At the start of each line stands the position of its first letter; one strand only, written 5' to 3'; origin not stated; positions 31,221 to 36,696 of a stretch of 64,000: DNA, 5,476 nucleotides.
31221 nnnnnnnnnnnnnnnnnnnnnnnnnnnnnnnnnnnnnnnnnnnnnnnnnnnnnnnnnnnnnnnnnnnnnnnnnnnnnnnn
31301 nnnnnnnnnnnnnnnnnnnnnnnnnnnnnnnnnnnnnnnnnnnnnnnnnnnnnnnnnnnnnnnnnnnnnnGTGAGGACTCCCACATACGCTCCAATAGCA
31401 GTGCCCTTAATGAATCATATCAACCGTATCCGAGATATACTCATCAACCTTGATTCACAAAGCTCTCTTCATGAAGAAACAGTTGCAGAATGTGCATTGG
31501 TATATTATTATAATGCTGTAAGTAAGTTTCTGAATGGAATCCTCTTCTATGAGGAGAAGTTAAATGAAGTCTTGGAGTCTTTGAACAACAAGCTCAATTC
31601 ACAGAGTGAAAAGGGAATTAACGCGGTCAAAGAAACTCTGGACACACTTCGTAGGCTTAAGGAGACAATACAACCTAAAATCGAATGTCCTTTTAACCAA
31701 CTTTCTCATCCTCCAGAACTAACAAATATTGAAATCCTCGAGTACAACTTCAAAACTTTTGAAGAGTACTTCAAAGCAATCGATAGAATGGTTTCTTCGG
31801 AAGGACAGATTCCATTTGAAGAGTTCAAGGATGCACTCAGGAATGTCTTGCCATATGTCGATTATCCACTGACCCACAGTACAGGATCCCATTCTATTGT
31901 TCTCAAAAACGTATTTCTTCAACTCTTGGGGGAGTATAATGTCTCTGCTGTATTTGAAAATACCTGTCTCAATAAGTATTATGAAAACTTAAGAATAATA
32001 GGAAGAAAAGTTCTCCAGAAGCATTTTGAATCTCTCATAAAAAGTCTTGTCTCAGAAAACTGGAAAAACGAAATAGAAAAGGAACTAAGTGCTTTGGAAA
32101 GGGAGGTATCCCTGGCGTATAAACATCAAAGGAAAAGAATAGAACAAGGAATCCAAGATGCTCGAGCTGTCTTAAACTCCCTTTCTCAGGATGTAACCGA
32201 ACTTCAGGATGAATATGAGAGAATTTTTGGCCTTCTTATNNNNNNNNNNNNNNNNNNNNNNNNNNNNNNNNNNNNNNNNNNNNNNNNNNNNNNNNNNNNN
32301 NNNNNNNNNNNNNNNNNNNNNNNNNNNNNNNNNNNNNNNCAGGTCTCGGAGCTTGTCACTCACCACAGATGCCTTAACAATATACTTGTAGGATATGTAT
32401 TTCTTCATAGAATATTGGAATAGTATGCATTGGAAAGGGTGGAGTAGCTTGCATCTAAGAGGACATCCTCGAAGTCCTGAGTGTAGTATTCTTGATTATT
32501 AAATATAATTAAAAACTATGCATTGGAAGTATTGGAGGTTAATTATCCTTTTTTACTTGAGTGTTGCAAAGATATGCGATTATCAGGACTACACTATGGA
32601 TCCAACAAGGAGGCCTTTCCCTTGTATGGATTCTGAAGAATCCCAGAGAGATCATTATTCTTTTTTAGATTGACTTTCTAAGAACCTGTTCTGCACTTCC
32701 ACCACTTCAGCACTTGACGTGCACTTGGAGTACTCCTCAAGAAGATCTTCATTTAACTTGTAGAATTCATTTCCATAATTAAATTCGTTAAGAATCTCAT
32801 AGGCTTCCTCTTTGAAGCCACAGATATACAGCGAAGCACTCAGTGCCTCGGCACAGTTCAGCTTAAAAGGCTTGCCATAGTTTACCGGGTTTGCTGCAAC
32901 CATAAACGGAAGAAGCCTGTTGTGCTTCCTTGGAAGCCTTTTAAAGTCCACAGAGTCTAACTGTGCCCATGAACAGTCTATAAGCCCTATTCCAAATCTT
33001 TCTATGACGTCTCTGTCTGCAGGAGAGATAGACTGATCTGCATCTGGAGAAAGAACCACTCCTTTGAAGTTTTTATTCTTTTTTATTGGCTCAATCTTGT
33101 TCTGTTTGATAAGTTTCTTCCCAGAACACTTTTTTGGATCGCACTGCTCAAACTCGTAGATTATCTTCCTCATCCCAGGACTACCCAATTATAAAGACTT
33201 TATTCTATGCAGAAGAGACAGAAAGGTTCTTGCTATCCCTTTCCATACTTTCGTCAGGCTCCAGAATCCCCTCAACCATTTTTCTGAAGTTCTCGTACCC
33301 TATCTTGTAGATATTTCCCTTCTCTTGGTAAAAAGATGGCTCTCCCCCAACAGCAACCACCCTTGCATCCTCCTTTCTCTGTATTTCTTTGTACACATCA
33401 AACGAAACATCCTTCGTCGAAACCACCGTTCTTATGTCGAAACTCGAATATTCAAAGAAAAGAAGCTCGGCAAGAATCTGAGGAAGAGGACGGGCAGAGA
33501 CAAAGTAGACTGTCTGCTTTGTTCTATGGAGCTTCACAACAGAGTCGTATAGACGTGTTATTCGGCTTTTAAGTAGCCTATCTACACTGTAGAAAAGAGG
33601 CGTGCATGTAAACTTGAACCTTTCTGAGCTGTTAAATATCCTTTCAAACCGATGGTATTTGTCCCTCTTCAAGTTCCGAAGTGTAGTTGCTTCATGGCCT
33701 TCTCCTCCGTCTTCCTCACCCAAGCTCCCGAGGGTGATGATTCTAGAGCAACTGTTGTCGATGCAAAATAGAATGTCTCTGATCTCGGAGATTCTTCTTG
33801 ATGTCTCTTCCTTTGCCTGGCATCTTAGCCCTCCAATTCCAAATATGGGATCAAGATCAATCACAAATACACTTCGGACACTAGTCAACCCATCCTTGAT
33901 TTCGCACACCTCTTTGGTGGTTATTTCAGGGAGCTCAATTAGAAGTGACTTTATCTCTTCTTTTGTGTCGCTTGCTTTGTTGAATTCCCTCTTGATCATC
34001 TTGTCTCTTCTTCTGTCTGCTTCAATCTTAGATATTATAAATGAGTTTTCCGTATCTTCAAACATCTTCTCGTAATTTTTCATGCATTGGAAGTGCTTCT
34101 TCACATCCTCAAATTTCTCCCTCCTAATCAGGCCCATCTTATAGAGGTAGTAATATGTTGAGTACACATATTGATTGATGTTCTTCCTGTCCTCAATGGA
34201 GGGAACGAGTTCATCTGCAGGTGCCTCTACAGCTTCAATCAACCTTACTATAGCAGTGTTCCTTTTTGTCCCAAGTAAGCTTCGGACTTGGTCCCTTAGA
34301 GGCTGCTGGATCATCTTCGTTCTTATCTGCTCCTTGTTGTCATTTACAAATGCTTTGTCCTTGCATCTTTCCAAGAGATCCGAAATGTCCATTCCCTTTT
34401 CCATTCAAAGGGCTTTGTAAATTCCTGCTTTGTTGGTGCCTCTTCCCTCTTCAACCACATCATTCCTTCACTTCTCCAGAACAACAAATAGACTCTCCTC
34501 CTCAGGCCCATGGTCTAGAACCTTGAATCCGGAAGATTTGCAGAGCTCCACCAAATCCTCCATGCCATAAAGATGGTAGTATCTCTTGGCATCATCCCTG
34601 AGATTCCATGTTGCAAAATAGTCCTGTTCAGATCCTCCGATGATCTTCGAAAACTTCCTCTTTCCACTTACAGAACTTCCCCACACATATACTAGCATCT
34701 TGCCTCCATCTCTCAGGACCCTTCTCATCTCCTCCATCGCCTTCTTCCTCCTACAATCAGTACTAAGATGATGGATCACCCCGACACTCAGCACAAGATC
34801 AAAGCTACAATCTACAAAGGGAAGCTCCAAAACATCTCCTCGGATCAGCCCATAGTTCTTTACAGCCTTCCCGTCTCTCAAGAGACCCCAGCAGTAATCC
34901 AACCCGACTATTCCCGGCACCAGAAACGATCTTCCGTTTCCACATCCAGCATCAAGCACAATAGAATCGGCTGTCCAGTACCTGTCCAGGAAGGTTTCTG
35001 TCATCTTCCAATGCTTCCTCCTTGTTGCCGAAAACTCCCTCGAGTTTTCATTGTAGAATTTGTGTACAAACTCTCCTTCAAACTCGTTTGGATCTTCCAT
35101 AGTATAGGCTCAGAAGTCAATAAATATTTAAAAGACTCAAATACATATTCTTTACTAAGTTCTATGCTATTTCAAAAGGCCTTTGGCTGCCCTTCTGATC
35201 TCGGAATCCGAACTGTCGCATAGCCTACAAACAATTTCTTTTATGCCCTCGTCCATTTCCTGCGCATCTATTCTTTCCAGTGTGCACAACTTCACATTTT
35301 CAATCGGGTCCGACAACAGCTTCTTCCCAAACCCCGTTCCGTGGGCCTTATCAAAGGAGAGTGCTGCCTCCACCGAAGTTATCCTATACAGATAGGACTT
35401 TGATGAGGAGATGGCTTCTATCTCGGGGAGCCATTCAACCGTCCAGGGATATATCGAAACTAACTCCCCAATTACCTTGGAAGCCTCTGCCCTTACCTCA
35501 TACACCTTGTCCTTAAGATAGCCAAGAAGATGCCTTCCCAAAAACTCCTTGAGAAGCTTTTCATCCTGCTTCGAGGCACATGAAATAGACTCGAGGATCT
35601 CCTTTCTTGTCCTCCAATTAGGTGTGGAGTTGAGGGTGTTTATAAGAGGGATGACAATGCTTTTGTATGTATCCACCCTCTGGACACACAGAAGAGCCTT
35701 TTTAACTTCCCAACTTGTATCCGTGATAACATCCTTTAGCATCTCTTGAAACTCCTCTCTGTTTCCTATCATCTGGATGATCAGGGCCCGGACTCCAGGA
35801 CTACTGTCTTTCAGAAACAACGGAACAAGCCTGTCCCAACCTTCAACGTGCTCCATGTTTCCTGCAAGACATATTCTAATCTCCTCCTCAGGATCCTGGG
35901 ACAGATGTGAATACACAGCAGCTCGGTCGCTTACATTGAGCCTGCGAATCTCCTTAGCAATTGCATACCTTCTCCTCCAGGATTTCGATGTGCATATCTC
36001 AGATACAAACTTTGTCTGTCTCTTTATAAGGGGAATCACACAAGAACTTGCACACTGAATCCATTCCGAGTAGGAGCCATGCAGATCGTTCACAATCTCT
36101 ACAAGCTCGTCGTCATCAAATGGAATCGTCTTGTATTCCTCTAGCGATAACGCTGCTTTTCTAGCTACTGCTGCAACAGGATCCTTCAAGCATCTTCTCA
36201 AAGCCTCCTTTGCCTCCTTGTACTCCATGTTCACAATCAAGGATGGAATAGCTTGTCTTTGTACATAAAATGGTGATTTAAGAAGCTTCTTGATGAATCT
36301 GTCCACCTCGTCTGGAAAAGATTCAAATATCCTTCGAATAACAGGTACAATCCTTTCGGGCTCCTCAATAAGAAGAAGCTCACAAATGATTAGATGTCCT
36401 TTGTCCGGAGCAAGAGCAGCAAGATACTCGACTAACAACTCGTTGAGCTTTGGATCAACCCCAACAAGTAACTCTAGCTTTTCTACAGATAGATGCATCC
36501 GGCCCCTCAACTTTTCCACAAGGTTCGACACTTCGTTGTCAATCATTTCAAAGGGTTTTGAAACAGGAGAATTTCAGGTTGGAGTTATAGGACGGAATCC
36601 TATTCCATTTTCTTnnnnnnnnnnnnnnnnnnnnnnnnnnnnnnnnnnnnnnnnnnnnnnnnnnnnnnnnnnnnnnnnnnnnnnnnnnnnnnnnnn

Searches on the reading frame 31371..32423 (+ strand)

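Call 34: search_protein_families(library=pfam, proteins=[window:31371-32423:+], max_evalue=0.001)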
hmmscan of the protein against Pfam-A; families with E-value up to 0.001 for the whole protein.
window:31371-32423:+ (350 aa): 0 families

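Call 70: search_protein_families(library=pfam, proteins=[window:31371-32423:+], max_evalue=1)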
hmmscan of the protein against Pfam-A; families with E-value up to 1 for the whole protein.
window:31371-32423:+ (350 aa): 15 families
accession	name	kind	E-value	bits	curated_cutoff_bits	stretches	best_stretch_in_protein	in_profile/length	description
PF18433.6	DUF5610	-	0.0092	16.9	26.4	0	245-281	66-102/117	Domain of unknown function (DUF5610)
PF24809.1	DUF7708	-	0.0096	16.2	25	1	12-99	51-140/146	Domain of unknown function (DUF7708)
PF03087.19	BPS1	-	0.029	14.6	23.5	1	221-286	161-225/238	Protein BPS1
PF01442.23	Apolipoprotein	-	0.062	13.4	90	0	230-273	136-179/190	Apolipoprotein A1/A4/E domain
PF22913.1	NBAS_11th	-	0.067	13.6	27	0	17-88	20-90/125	NBAS subunit of NRZ tethering complex, C-terminal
PF01935.23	DUF87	-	0.068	13.7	23.2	1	29-122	103-201/220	Helicase HerA, central domain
PF25627.1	Polyoma_VP2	-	0.088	12.3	30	1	183-280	151-252/356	Polyomaviruses capsid protein VP2 family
PF18489.6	Alpha_Helical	-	0.1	13.3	32.4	0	37-99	61-123/127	Alpha helical domain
PF24236.1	Tea_helical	-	0.1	13.2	27.1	0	15-47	6-37/64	Telomere ends associated alpha-helical domain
PF17840.6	Tugs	-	0.15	12.7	27.7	0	213-242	6-35/47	Tethering Ubl4a to BAGS domain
PF08656.15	DASH_Dad3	-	0.2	12.2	23.1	0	62-97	13-48/76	DASH complex subunit Dad3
PF04513.17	Baculo_PEP_C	-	0.2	12.1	38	0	230-276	38-84/140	Baculovirus polyhedron envelope protein, PEP, C terminus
PF21329.2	CYP38_PsbQ-like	-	0.28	12.2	27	0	215-281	20-89/117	Peptidyl-prolyl cis-trans isomerase CYP38-like, PsbQ-like domain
PF05714.16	PFam54_60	-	0.44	10.6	27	1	16-102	54-132/185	Borrelia Bbcrasp-1 domain containing protein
PF05008.21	V-SNARE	-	0.46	11.4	25.9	0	233-278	17-62/92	Vesicle transport v-SNARE protein N-terminus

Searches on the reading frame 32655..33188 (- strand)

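Call 34: search_protein_families(library=pfam, proteins=[window:32655-33188:-], max_evalue=0.001)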
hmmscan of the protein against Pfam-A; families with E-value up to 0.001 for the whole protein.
window:32655-33188:- (177 aa): 2 families
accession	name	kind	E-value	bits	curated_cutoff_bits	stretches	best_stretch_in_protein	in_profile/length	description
PF04034.18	Ribo_biogen_C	-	4.4e-54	182.1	29.9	1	44-170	1-127/127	Ribosome biogenesis protein, C-terminal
PF04068.21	Fer4_RLI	-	9.7e-11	41.7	23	1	6-38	1-33/35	Possible Fer4-like domain in RNase L inhibitor, RLI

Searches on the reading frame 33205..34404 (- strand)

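Call 34: search_protein_families(library=pfam, proteins=[window:33205-34404:-], max_evalue=0.001)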
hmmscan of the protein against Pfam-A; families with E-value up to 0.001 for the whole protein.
window:33205-34404:- (399 aa): 0 families

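Call 70: search_protein_families(library=pfam, proteins=[window:33205-34404:-], max_evalue=1)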
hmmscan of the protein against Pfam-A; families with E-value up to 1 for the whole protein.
window:33205-34404:- (399 aa): 2 families
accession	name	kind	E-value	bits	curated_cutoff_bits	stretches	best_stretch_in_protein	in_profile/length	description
PF16566.10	CREPT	-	0.62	10.6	29.3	0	126-174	91-137/147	Cell-cycle alteration and expression-elevated protein in tumour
PF01017.26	STAT_alpha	-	0.95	9.9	27.5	1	96-177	2-83/167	STAT transcription factor, coiled-coil domain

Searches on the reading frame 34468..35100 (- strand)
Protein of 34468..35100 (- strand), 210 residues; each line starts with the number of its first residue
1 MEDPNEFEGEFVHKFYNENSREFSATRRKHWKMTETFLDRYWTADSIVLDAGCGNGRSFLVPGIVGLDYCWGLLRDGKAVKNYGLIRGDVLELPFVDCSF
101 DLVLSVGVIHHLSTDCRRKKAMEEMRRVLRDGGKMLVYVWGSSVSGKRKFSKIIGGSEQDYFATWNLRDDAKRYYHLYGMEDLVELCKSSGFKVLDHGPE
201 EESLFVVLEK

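Call 34: search_protein_families(library=pfam, proteins=[window:34468-35100:-], max_evalue=0.001)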
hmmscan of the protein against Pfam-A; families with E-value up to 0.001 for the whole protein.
window:34468-35100:- (210 aa): 6 families
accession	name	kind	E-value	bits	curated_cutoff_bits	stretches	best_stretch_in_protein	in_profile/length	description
PF08241.18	Methyltransf_11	-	3.5e-15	56.8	21.2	1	49-136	1-94/95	Methyltransferase domain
PF13649.12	Methyltransf_25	-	7.9e-13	49.4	27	1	48-133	1-97/97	Methyltransferase domain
PF13847.12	Methyltransf_31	-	8.8e-10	38.9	27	1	46-137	5-109/145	Methyltransferase domain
PF13489.12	Methyltransf_23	-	2.6e-09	37.5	27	1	44-196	22-163/164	Methyltransferase domain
PF08242.18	Methyltransf_12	-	2.3e-07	31.9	30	1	76-134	44-97/98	Methyltransferase domain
PF01209.24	Ubie_methyltran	-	0.00026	20.9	20.1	1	79-137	96-151/233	ubiE/COQ5 methyltransferase family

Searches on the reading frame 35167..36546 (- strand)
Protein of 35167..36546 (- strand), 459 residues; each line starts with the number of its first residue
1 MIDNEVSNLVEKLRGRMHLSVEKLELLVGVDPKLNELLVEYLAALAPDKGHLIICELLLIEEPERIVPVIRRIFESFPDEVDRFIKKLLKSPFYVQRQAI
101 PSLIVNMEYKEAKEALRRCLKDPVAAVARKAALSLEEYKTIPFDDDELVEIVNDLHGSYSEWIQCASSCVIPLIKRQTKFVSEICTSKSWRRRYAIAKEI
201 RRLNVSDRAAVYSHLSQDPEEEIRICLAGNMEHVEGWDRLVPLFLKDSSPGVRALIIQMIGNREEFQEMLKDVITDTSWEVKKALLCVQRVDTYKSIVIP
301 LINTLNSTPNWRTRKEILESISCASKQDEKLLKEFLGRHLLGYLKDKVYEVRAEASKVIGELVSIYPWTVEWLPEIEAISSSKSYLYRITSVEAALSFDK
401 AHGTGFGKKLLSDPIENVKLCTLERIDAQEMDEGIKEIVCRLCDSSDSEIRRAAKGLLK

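Call 34: search_protein_families(library=pfam, proteins=[window:35167-36546:-], max_evalue=0.001)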
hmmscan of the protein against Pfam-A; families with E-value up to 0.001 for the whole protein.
window:35167-36546:- (459 aa): 2 families
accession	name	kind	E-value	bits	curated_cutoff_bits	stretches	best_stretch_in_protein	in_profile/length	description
PF13646.12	HEAT_2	-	8.6e-17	61.6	27.7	1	83-154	3-73/88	HEAT repeats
PF02985.28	HEAT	-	5.8e-15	54.4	23.5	0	339-365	4-30/31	HEAT repeat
